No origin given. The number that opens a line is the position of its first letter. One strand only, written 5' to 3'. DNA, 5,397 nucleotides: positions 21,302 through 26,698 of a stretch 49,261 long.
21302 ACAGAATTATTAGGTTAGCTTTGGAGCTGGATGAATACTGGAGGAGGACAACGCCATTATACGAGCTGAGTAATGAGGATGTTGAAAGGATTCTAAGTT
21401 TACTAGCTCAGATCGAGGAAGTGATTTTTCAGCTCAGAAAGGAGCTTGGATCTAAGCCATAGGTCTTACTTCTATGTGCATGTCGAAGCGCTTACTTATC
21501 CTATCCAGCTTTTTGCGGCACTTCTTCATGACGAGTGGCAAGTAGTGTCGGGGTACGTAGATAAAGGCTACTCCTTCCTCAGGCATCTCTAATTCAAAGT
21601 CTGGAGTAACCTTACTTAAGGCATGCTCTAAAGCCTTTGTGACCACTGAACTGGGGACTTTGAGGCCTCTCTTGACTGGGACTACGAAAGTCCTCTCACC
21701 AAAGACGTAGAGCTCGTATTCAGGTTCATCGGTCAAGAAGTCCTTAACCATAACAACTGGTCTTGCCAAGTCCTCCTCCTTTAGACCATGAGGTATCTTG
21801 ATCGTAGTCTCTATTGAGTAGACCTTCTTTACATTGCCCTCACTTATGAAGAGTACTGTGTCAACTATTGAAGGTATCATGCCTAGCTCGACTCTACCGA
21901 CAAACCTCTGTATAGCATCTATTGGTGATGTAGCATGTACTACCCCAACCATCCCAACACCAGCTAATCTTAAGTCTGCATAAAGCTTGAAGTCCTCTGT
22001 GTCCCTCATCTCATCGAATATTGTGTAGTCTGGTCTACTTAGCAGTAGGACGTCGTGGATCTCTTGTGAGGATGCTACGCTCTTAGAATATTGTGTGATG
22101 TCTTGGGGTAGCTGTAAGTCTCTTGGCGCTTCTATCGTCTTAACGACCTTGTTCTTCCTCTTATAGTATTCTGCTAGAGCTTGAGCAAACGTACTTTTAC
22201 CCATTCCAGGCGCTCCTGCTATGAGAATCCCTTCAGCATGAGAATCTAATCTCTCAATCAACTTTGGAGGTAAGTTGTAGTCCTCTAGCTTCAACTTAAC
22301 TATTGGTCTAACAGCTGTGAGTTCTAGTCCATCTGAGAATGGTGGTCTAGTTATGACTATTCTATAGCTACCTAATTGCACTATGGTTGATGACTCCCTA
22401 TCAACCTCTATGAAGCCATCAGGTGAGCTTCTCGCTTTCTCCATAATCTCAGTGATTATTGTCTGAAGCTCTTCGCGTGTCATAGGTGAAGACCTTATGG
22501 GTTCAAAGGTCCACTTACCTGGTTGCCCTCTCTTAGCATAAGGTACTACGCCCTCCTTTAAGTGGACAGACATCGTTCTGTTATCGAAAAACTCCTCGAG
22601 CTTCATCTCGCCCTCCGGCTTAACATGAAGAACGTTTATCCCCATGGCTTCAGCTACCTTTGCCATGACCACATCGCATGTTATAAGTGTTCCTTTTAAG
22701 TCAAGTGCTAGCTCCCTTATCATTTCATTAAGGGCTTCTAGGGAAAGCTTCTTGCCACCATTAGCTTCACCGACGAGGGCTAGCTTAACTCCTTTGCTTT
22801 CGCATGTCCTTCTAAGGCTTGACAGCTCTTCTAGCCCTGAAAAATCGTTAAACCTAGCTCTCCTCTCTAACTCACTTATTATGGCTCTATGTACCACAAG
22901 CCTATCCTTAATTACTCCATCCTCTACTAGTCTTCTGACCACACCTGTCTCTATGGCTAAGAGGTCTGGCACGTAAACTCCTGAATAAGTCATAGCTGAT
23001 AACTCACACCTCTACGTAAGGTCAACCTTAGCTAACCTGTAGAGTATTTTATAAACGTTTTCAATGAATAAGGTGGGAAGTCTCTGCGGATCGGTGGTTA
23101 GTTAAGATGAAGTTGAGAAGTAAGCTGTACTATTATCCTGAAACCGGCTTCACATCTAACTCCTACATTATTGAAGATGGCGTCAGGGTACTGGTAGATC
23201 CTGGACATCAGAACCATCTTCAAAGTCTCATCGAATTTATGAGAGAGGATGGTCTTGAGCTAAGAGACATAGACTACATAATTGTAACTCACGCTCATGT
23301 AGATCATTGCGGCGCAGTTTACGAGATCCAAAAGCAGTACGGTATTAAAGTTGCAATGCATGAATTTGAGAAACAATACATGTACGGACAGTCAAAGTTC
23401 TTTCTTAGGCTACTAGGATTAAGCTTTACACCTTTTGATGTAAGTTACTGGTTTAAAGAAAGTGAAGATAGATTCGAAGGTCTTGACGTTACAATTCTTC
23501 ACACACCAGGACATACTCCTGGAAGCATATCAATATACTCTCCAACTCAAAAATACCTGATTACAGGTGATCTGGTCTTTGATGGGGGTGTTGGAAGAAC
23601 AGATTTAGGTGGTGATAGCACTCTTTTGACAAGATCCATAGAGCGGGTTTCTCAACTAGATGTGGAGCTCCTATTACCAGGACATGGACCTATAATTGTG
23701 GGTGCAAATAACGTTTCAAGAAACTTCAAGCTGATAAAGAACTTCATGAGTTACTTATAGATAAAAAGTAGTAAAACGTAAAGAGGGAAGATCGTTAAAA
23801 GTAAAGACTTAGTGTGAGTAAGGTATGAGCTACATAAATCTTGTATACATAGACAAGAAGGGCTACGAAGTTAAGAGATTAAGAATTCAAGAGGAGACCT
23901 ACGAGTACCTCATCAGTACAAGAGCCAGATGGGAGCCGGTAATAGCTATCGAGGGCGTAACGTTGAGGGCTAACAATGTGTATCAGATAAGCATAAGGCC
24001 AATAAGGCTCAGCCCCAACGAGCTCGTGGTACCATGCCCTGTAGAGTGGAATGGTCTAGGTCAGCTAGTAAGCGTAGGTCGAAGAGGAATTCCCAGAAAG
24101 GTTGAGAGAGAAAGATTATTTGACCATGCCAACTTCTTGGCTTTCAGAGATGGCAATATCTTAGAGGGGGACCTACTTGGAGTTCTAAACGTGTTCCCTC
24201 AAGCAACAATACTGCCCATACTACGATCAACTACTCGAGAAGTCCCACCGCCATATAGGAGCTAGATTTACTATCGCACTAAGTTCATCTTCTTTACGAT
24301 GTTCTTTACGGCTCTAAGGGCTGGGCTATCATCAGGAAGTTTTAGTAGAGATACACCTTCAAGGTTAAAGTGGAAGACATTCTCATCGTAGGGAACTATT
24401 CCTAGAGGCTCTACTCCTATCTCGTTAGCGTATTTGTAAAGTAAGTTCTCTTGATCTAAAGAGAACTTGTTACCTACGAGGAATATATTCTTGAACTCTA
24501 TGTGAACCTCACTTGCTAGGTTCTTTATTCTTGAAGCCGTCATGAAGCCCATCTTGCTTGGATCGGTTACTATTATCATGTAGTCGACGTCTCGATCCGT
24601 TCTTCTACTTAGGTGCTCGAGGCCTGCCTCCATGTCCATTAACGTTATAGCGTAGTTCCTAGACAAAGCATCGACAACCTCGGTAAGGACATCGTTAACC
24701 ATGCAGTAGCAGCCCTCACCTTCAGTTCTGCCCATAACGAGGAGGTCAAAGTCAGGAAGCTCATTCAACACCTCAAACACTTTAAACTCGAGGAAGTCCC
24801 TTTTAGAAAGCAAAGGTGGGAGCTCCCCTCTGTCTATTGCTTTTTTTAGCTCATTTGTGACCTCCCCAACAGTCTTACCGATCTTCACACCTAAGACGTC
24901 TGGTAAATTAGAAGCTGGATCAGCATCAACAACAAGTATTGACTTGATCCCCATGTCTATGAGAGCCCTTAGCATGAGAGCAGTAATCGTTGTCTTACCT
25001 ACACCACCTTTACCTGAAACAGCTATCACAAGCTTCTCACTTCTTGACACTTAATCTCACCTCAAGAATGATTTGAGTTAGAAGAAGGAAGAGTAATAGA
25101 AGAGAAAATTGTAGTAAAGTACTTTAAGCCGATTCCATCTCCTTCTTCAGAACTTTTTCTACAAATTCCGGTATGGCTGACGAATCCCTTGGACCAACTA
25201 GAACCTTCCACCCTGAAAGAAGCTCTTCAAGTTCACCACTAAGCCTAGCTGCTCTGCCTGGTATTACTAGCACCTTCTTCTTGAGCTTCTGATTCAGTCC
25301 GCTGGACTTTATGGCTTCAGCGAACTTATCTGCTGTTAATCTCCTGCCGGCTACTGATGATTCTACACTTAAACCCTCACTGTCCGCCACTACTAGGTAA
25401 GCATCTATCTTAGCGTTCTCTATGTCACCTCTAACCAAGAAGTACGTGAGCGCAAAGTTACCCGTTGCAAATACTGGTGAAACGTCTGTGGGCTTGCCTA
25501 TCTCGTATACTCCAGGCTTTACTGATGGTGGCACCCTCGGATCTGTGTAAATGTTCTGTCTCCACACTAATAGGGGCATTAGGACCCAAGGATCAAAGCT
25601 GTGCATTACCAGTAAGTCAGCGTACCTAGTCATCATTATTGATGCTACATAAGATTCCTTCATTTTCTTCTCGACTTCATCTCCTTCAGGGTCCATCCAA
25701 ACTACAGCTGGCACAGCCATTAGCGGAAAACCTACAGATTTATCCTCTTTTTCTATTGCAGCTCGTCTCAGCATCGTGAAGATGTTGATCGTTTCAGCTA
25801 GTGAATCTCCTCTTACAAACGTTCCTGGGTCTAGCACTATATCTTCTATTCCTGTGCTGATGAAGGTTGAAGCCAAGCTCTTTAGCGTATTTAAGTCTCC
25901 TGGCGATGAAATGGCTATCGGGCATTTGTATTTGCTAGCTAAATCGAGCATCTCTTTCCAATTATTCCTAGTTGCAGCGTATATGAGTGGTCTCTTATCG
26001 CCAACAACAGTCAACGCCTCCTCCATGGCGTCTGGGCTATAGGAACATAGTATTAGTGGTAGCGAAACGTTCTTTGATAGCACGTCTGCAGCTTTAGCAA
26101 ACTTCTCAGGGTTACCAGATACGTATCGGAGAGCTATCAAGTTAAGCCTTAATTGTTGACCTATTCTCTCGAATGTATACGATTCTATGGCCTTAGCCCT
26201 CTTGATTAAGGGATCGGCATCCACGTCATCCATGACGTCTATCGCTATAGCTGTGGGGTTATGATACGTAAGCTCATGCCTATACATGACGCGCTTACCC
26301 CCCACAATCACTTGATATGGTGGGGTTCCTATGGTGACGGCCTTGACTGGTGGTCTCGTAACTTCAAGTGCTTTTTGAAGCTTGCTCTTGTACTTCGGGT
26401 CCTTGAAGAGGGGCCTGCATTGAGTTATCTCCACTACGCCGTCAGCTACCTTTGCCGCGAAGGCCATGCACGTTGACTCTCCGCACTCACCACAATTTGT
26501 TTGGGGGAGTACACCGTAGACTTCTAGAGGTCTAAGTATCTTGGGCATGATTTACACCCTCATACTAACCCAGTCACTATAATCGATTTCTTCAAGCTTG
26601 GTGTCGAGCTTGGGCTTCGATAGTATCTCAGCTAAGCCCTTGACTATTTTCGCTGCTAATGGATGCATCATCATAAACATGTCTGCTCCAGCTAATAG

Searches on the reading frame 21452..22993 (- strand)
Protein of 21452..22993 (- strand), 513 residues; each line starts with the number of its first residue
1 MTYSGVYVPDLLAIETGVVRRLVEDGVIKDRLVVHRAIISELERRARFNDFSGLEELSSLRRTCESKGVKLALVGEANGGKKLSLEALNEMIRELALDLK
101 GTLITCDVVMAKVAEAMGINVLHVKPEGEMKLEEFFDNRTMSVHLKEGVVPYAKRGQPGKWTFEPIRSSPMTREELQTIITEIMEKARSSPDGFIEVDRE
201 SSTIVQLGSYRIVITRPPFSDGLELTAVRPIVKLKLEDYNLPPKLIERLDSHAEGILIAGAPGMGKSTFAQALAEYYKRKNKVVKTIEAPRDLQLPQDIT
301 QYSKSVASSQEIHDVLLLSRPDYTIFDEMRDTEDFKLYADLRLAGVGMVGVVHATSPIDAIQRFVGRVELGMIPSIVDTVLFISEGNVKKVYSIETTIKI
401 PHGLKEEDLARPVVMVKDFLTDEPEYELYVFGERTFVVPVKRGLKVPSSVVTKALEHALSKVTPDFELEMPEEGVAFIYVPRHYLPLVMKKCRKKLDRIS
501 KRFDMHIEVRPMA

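Call 34: search_protein_families(library=pfam, proteins=[window:21452-22993:-], max_evalue=0.00001)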
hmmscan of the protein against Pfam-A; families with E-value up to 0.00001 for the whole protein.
window:21452-22993:- (513 aa): 1 family
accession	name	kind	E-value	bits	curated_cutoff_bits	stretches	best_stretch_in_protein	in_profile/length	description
PF00437.27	T2SSE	-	3.6e-08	32.9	24.9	1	247-365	136-256/370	Type II/IV secretion system protein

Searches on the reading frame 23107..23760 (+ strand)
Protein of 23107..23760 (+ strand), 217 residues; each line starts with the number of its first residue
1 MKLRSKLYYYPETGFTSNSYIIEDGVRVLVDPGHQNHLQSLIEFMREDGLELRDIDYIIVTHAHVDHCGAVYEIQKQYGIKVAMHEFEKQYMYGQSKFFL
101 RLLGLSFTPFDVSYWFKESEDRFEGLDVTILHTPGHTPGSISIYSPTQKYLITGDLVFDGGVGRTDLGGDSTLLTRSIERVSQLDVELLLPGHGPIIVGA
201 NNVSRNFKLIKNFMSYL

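Call 34: search_protein_families(library=pfam, proteins=[window:23107-23760:+], max_evalue=0.00001)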
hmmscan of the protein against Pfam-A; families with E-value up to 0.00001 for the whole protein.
window:23107-23760:+ (217 aa): 3 families
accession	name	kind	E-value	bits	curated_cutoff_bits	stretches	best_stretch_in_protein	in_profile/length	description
PF00753.33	Lactamase_B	-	2.5e-38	132.5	22.7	1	14-193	3-196/196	Metallo-beta-lactamase superfamily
PF19583.5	ODP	-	2.1e-12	47.7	27.2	1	16-157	2-137/194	ODP family beta lactamase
PF12706.13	Lactamase_B_2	-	5e-08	33.2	27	1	27-177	2-149/200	Beta-lactamase superfamily domain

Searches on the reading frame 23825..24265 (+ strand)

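Call 34: search_protein_families(library=pfam, proteins=[window:23825-24265:+], max_evalue=0.00001)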
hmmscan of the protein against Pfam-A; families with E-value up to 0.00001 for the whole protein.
window:23825-24265:+ (146 aa): 1 family
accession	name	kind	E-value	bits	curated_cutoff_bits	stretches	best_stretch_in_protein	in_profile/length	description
PF01629.22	DUF22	-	1.1e-25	89.9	25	1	5-110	3-106/106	Domain of unknown function DUF22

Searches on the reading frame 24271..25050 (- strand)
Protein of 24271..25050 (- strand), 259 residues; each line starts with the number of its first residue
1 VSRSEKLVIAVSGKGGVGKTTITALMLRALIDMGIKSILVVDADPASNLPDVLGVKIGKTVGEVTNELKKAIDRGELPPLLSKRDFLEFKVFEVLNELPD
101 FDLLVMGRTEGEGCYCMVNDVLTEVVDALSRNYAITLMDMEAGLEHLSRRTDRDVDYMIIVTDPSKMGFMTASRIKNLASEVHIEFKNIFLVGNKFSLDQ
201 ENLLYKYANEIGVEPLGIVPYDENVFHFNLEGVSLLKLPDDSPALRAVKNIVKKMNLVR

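Call 34: search_protein_families(library=pfam, proteins=[window:24271-25050:-], max_evalue=0.00001)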
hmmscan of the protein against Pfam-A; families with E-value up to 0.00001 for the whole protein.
window:24271-25050:- (259 aa): 5 families
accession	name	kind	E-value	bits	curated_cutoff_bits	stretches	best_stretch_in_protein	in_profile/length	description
PF01656.29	CbiA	-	8.9e-18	64.9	25.4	1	9-228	2-118/125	CobQ/CobB/MinD/ParA nucleotide binding domain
PF02374.21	ArsA_ATPase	-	4.7e-12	46.2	24.3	1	8-69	3-63/305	Anion-transporting ATPase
PF13614.12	AAA_31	-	1.6e-11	44.9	27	1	8-184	3-169/177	AAA domain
PF10609.15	ParA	-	2.7e-11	43.8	27.1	1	6-255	4-245/246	NUBPL iron-transfer P-loop NTPase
PF00142.24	Fer4_NifH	-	1.1e-10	41.9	25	0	9-67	3-61/271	4Fe-4S iron sulfur cluster binding proteins, NifH/frxC family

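Call 37: search_protein_families(library=ncbifam, proteins=[window:24271-25050:-], max_evalue=1e-8)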
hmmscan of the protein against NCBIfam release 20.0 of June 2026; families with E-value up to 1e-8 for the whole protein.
window:24271-25050:- (259 aa): 6 families
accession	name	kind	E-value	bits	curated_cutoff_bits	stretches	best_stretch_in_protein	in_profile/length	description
TIGR01969.1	minD_arch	subfamily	7.8e-19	67.8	201.75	1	119-255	95-230/251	cell division ATPase MinD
TIGR01968.1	minD_bact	equivalog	2.1e-13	50.2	212.9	0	6-54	2-50/261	septum site-determining protein MinD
TIGR00345.1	GET3_arsA_TRC40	subfamily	2.2e-10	40.5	135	1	11-68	2-60/299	TRC40/GET3/ArsA family transport-energizing ATPase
TIGR04291.1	arsen_driv_ArsA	equivalog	2.8e-10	39.5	650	1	11-65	8-61/565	arsenical pump-driving ATPase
NF041136.1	MrpORP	equivalog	1e-09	38.1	450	1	5-255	5-248/365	iron-sulfur cluster carrier protein MrpORP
NF041546.1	ParA_partition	equivalog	2.8e-09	36.8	180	0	10-48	4-41/203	ParA family partition ATPase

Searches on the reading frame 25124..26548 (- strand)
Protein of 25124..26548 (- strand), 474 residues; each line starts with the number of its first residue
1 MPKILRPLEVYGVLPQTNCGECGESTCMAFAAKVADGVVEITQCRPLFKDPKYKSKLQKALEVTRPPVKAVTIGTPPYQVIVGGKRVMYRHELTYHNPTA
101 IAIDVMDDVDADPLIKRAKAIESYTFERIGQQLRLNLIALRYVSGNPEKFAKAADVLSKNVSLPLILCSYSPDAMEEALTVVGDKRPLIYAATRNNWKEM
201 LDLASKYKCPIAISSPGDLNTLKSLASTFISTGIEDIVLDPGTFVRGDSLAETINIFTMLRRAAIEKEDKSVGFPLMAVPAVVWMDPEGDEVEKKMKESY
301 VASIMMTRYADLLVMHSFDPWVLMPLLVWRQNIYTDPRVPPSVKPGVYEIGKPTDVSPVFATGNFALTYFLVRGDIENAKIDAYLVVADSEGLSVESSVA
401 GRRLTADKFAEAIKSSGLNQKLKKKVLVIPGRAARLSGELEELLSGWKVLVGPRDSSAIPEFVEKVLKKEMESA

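Call 34: search_protein_families(library=pfam, proteins=[window:25124-26548:-], max_evalue=0.00001)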
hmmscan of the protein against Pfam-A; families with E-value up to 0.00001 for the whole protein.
window:25124-26548:- (474 aa): 2 families
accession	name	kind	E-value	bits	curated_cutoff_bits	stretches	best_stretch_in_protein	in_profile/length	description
PF03599.22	CdhD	-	1.9e-129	432.2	24.8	1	71-462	2-386/387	CO dehydrogenase/acetyl-CoA synthase delta subunit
PF04060.18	FeS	-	8.7e-15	54.6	23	1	14-46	1-33/33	Putative Fe-S cluster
